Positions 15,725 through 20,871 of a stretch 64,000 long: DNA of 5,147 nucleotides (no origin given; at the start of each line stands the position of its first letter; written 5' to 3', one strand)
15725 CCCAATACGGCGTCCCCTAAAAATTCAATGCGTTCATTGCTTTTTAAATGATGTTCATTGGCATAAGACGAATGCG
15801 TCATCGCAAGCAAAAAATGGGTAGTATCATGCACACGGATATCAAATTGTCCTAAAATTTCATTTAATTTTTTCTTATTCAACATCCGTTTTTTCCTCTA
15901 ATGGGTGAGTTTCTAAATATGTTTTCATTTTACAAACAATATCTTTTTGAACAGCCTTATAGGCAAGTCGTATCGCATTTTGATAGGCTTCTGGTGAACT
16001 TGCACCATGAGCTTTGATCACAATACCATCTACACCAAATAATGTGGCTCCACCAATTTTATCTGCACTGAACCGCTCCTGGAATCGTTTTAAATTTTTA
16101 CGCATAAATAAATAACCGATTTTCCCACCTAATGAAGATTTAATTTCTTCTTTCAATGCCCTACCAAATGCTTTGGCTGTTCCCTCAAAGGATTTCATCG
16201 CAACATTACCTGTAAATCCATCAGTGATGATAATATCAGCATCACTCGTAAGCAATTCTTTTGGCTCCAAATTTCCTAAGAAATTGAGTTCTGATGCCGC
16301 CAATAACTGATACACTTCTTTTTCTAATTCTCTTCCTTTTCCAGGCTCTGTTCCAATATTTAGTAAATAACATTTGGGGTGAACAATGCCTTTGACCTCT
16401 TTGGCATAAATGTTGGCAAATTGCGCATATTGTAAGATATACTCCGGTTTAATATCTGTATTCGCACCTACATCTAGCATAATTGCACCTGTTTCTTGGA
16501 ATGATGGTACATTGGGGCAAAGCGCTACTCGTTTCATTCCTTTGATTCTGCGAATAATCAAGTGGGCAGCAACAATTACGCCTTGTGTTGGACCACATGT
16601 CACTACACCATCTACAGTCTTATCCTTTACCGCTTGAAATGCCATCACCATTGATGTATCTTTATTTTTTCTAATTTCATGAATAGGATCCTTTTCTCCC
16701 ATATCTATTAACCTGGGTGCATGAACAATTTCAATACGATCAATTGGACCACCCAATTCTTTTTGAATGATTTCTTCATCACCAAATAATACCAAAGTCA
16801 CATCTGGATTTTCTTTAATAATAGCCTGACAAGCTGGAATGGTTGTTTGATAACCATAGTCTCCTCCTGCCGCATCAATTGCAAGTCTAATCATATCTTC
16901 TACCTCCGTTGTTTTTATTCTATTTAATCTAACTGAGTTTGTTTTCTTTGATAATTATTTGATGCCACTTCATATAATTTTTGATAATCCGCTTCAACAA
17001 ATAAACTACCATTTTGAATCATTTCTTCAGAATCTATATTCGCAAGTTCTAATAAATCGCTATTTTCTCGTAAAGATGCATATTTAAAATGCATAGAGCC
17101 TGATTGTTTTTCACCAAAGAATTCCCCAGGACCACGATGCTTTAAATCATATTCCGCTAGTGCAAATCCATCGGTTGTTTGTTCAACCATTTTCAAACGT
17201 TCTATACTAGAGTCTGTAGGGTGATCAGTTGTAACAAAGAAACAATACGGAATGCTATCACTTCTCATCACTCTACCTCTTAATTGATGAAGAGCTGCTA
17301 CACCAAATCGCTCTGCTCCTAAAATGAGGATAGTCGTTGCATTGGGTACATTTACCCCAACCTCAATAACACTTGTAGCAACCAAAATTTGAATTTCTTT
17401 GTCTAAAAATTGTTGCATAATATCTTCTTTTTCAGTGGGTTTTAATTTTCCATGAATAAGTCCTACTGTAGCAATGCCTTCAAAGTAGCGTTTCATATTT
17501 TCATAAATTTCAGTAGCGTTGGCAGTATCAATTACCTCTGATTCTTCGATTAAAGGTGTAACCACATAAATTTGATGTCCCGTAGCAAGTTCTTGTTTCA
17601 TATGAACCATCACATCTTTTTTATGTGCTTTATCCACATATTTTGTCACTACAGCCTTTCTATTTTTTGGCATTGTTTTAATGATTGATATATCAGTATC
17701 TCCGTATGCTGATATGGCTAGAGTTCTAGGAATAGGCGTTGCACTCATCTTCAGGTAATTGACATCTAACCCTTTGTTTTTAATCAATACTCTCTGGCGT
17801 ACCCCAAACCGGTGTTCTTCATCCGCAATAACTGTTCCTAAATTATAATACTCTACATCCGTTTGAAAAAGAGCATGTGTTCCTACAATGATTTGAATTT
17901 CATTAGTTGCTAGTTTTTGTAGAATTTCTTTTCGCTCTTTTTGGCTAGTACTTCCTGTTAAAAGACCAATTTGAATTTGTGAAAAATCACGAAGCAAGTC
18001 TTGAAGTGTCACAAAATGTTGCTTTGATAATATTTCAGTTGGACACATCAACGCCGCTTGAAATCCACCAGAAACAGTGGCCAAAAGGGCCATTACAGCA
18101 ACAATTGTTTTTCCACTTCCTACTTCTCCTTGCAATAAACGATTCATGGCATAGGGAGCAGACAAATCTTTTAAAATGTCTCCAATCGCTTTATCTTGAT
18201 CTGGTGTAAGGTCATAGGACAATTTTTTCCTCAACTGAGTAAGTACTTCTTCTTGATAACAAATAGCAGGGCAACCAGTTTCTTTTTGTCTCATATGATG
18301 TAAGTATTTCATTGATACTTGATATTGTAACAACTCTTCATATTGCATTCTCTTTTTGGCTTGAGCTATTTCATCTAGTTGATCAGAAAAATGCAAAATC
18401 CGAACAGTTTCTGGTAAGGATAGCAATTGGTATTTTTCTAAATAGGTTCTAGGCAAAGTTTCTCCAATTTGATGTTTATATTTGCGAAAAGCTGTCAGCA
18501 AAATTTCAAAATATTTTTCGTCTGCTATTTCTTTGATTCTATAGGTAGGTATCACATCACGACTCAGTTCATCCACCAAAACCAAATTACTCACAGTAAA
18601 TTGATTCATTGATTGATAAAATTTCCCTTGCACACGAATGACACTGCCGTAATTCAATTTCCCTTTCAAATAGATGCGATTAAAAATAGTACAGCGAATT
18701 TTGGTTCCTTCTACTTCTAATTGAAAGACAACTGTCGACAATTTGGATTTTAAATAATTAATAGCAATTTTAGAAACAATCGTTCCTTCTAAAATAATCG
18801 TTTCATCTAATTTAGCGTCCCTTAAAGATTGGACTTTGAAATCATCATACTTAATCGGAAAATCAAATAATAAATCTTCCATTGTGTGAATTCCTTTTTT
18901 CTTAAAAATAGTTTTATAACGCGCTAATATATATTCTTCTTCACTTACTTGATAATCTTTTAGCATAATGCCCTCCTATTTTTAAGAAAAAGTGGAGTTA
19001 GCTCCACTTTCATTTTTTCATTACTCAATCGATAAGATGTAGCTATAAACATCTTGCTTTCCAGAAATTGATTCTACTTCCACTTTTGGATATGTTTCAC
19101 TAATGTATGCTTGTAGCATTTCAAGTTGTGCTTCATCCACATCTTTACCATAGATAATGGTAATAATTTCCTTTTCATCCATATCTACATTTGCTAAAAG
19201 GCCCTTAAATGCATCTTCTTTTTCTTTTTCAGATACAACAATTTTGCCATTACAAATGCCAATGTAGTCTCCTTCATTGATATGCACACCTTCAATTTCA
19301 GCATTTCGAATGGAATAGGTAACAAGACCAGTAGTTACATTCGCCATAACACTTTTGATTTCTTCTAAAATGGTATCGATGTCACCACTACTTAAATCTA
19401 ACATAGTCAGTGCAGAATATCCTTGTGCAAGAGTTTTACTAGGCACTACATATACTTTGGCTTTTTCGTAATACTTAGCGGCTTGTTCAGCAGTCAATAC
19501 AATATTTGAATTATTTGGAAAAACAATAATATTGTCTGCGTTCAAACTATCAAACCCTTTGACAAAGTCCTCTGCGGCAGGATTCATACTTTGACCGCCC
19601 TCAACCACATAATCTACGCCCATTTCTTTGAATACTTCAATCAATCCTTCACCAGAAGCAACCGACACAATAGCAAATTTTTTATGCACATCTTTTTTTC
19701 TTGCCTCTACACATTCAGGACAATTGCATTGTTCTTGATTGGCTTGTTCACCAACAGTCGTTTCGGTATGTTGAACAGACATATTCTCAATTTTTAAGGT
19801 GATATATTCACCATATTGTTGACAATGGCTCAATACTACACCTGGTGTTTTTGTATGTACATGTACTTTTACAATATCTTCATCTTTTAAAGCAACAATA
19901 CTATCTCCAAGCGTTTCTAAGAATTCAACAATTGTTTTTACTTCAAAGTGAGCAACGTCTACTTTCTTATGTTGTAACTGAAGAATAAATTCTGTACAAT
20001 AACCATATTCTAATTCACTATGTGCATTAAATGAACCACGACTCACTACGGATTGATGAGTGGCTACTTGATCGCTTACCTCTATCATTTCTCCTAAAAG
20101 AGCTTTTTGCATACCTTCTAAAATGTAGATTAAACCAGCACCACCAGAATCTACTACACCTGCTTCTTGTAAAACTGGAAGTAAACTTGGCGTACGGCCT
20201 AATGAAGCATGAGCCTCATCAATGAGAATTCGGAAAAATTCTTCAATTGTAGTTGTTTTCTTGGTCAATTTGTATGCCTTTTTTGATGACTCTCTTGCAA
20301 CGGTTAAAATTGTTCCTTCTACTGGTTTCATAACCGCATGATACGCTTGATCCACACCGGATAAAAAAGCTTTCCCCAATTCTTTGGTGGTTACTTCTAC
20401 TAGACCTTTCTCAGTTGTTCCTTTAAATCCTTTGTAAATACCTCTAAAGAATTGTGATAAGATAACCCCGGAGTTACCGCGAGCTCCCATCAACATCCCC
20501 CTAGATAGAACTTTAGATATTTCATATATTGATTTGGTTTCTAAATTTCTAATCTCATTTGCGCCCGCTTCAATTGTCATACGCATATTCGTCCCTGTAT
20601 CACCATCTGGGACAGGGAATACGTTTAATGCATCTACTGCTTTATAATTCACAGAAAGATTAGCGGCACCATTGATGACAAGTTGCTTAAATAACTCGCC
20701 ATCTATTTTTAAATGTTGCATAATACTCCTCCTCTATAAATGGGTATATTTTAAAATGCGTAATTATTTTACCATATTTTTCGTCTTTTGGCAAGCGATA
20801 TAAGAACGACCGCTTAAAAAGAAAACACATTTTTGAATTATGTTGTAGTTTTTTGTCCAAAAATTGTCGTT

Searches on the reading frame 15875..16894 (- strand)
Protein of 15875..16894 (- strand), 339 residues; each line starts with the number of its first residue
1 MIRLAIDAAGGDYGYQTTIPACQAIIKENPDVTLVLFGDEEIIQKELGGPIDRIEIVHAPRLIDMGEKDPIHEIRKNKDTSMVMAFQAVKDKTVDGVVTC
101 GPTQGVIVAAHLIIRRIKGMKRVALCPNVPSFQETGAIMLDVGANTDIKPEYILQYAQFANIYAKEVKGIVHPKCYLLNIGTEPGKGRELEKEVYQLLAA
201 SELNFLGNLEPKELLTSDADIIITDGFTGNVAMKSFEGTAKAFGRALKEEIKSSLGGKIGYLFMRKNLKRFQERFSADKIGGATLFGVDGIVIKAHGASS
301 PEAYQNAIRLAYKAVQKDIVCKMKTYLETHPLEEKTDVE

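Call 12: search_protein_families(library=pfam, proteins=[window:15875-16894:-], max_evalue=0.00001)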
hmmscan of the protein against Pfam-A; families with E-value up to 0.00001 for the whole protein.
window:15875-16894:- (339 aa): 1 family
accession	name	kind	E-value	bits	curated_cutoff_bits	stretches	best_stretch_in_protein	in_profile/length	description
PF02504.20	FA_synthesis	-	2.9e-86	289.9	29.1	1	2-319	1-321/324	Fatty acid synthesis protein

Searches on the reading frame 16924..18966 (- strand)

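Call 52: search_protein_families(library=pfam, proteins=[window:16924-18966:-], max_evalue=0.000001)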
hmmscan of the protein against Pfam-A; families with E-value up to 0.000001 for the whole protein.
window:16924-18966:- (680 aa): 4 families
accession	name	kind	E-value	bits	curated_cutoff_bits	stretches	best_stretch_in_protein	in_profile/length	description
PF00271.37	Helicase_C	-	4.2e-24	85.3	23.5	1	459-569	11-109/110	Helicase conserved C-terminal domain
PF00270.35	DEAD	-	9.4e-24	84.5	26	1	254-415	1-163/167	DEAD/DEAH box helicase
PF04851.21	ResIII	-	1.6e-09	38.3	22.5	1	251-411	2-162/164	Type III restriction enzyme, res subunit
PF19833.4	RecG_dom3_C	-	4.5e-08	33.5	26.8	1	597-665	1-70/87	ATP-dependent DNA helicase RecG, domain 3, C-terminal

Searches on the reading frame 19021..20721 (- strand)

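Call 52: search_protein_families(library=pfam, proteins=[window:19021-20721:-], max_evalue=0.000001)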
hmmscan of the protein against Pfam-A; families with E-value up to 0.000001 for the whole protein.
window:19021-20721:- (566 aa): 3 families
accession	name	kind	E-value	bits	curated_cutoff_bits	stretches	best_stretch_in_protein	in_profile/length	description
PF13684.11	FakA-like_C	-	1.9e-71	240.3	23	1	350-566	1-216/216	Fatty acid kinase subunit A-like, C-terminal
PF02734.22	Dak2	-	1.8e-41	142.4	27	1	36-205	1-173/174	DAK2 domain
PF21645.3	FakA-like_M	-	2e-26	92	24.9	1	238-320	1-79/80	Fatty acid kinase subunit A-like, middle domain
